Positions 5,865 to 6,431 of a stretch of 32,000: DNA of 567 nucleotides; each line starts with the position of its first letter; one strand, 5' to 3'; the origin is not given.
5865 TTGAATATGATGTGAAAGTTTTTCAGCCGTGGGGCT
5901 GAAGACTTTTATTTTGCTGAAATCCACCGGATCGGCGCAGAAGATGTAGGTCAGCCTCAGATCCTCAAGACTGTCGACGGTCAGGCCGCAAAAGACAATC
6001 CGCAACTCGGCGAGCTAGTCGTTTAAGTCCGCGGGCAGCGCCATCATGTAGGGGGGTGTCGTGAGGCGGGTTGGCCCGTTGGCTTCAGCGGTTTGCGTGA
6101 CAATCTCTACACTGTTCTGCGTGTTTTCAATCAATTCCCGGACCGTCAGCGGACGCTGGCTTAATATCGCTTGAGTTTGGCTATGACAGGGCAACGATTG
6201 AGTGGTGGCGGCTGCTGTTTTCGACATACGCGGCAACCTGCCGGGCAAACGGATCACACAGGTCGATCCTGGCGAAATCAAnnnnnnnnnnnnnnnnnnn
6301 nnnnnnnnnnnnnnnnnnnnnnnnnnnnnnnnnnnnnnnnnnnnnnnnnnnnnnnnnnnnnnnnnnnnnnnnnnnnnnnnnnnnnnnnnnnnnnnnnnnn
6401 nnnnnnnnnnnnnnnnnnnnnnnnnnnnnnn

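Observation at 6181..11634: A partner-switching operon has no sigma factor, and its anti-sigma-like kinase module is fused to a GNAT acetyltransferase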

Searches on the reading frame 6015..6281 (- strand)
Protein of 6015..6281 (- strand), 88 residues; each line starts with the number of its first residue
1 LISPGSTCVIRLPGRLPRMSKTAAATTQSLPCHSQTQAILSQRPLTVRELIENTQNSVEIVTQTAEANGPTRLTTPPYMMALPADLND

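Call 41: search_protein_families(library=pfam, proteins=[window:6015-6281:-], max_evalue=0.01)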
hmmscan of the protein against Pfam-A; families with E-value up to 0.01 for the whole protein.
window:6015-6281:- (88 aa): 0 families
